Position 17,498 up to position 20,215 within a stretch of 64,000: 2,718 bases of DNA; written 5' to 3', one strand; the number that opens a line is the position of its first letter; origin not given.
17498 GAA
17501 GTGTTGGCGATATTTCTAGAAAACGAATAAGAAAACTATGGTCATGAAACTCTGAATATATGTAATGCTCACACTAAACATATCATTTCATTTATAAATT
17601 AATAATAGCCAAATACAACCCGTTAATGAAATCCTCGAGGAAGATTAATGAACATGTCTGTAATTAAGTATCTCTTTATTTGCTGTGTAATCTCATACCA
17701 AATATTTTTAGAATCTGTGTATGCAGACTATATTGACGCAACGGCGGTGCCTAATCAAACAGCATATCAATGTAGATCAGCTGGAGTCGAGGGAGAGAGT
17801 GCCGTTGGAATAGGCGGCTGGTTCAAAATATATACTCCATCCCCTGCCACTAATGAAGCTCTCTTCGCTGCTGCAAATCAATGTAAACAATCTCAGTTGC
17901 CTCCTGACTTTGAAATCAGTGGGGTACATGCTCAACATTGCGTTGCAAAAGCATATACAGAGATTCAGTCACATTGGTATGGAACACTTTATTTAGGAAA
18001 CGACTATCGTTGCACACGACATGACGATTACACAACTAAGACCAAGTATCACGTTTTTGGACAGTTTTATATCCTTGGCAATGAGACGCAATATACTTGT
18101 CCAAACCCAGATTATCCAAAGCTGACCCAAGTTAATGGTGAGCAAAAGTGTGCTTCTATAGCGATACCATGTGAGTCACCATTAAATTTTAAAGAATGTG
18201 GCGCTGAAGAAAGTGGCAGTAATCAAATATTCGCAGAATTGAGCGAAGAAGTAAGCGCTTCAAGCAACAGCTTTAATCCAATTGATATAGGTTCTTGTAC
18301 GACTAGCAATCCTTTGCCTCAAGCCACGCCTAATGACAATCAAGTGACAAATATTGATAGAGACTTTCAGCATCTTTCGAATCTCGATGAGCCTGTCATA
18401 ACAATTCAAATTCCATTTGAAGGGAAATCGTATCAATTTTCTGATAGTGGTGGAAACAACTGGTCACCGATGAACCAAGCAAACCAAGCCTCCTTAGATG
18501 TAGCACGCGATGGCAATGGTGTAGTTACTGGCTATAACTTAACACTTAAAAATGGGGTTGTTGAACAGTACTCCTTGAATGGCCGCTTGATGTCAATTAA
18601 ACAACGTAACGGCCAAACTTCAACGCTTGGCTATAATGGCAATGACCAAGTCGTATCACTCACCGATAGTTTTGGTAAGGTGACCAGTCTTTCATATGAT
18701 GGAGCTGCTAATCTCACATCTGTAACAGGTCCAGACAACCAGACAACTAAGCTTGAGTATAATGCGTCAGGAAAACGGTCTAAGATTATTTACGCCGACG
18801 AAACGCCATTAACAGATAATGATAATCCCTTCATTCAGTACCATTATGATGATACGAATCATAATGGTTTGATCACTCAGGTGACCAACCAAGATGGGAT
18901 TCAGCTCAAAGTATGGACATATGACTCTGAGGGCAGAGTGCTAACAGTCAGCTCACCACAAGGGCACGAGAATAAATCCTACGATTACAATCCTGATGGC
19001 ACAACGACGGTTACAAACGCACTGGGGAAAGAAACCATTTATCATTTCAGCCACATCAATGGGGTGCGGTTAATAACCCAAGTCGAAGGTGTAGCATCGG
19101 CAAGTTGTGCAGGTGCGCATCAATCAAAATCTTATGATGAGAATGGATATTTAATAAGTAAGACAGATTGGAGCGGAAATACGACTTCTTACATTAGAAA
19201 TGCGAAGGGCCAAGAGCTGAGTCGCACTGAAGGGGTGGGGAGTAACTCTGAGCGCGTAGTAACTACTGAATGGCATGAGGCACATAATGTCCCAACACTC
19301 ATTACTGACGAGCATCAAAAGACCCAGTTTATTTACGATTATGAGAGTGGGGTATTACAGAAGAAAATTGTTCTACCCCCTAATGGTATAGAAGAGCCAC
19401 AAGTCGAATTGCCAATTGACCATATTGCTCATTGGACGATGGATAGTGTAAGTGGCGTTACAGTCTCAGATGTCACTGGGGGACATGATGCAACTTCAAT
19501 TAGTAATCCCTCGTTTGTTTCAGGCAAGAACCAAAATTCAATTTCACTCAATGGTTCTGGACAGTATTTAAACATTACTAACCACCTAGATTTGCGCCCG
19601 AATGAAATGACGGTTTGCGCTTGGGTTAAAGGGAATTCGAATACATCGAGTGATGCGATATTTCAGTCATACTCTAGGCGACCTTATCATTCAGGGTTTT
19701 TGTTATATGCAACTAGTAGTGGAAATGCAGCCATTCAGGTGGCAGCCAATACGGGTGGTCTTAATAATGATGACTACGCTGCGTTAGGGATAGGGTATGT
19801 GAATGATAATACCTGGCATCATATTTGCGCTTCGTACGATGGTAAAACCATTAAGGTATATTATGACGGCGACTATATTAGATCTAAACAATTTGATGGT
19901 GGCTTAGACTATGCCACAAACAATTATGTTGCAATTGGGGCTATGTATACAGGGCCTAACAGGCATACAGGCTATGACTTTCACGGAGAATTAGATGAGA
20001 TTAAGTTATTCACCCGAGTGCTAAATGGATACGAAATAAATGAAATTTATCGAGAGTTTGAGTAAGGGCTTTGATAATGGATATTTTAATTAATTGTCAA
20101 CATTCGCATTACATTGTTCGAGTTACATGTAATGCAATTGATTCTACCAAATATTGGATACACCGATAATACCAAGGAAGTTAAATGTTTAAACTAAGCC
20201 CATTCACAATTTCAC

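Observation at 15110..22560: Three tandem, strongly diverged A paralogs upstream of a single B gene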

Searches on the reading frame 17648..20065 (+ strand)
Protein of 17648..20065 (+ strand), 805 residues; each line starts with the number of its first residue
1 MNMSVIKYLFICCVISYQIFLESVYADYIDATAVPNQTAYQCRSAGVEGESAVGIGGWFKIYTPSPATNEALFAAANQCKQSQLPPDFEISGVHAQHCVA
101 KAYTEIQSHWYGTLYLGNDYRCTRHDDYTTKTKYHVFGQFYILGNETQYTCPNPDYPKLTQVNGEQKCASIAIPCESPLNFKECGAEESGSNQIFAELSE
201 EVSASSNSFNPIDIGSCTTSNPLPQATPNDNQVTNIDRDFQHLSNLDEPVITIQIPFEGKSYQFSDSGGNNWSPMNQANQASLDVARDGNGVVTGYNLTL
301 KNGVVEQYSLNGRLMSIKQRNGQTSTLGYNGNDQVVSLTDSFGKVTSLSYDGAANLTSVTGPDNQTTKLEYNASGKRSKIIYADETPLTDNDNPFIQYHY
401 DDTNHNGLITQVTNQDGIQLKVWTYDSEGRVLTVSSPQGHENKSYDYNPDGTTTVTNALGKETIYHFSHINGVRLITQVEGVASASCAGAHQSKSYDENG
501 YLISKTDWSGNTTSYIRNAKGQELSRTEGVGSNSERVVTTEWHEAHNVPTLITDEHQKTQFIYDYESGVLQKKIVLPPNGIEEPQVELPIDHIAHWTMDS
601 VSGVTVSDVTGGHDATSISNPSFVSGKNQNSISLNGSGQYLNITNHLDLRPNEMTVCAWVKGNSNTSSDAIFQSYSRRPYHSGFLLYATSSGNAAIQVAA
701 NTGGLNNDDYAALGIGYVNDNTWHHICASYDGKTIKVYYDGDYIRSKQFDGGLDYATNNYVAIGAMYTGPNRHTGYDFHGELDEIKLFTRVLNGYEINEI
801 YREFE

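Call 5: search_protein_families(library=pfam, proteins=[window:17648-20065:+], max_evalue=0.01)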
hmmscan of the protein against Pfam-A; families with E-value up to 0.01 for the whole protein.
window:17648-20065:+ (805 aa): 4 families
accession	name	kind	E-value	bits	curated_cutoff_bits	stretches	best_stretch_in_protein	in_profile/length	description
PF13385.13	Laminin_G_3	-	4.8e-24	85.7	27.6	1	635-797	1-150/151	Concanavalin A-like lectin/glucanases superfamily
PF05593.20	RHS_repeat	-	5.7e-22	78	22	4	329-363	1-35/38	RHS Repeat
PF00354.24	Pentaxin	-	7e-06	26.3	25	1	638-802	11-168/194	Pentaxin family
PF02210.31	Laminin_G_2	-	2e-05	25.5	22.9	1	715-787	47-123/126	Laminin G domain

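Call 11: list_cluster_members(proteins=[P0001, P0009, window:15110-17530:+, window:17648-20065:+, window:20185-22560:+, window:22575-25454:+, window:29484-34694:+])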
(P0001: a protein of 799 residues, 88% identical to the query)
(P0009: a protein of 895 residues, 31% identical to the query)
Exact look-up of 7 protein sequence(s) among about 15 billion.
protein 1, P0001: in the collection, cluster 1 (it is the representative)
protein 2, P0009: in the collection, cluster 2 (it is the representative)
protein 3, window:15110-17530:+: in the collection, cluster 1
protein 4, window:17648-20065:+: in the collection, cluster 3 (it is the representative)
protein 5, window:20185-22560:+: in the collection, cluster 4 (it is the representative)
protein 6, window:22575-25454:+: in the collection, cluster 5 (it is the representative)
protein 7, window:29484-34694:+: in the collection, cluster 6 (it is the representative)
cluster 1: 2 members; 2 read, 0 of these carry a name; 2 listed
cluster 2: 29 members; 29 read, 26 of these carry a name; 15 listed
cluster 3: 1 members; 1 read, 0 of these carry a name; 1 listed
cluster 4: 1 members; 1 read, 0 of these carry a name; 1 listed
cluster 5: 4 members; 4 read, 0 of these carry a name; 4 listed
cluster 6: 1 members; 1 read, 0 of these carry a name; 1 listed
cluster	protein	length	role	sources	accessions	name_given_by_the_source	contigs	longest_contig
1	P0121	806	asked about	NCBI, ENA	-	-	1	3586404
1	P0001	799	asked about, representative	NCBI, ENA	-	-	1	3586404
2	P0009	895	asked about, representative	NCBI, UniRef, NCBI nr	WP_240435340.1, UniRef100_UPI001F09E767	RHS repeat domain-containing protein [Ralstonia solanacearum] | RHS repeat domain-containing protein n=2 Tax=Ralstonia solanacearum TaxID=305 ...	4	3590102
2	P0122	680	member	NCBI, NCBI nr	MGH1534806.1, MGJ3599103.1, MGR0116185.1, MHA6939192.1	discoidin domain-containing protein [Ralstonia pseudosolanacearum] | RHS repeat domain-containing protein [Ralstonia pseudosolanacearum]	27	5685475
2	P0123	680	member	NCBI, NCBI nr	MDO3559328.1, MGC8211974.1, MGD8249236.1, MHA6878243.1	RHS repeat domain-containing protein [Ralstonia pseudosolanacearum]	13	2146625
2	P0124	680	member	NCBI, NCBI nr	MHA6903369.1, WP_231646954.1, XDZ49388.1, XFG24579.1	discoidin domain-containing protein (plasmid) [Ralstonia syzygii subsp. celebesensis] | RHS repeat domain-containing protein [Ralstonia syzygii]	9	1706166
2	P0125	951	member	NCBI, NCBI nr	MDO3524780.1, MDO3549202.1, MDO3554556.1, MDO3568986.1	RHS repeat domain-containing protein [Ralstonia pseudosolanacearum]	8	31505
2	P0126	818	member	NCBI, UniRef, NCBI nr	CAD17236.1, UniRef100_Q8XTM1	putative rhs-related protein [Ralstonia pseudosolanacearum GMI1000] | Rhs-related protein n=2 Tax=Ralstonia pseudosolanacearum TaxID=1310165 RepID=Q8XTM1_RALN1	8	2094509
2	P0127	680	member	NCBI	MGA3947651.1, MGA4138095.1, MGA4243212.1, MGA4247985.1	discoidin domain-containing protein [Ralstonia nicotianae]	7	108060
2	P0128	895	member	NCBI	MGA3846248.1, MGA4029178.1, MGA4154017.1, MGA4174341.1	discoidin domain-containing protein [Ralstonia nicotianae]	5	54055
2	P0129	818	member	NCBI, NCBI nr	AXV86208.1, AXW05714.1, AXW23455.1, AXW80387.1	RHS repeat protein [Ralstonia solanacearum]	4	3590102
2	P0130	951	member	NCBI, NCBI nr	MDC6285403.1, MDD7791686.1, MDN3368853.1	RHS repeat protein [Ralstonia solanacearum] | RHS repeat protein [Ralstonia pseudosolanacearum]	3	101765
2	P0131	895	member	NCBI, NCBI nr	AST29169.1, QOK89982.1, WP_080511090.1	type IV secretion protein Rhs (plasmid) [Ralstonia pseudosolanacearum] | RHS repeat domain-containing protein [Ralstonia pseudosolanacearum]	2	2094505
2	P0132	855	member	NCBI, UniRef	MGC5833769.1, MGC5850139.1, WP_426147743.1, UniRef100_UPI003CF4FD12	RHS repeat domain-containing protein, partial [Ralstonia pseudosolanacearum] | discoidin domain-containing protein n=1 Tax=Ralstonia pseudosolanacearum TaxID=1310165 ...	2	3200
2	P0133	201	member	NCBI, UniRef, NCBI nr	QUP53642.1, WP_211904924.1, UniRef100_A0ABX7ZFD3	hypothetical protein GO998_07650 [Ralstonia syzygii] | Uncharacterized protein n=1 Tax=Ralstonia syzygii TaxID=28097 RepID=A0ABX7ZFD3_9RALS | hypothetical protein [Ralstonia syzygii]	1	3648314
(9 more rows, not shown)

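Call 12: find_encoding_contigs(protein=window:17648-20065:+, flank=3000, max_places=3)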
Protein window:17648-20065:+ (805 aa): 1 contig read that carries it; 1 place shown.
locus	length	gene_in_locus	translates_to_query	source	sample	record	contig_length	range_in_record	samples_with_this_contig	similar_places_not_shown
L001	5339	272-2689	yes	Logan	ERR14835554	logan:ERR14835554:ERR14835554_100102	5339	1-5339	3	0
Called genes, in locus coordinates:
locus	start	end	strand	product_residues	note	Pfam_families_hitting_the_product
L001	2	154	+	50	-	?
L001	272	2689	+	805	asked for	PF25023:TEN_YD-shell, PF02210:Laminin_G_2 (faint), PF05593:RHS_repeat (weak), PF00354:Pentaxin (weak), PF13385:Laminin_G_3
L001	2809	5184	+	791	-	PF25023:TEN_YD-shell (weak), PF05593:RHS_repeat, PF13385:Laminin_G_3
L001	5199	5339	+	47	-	?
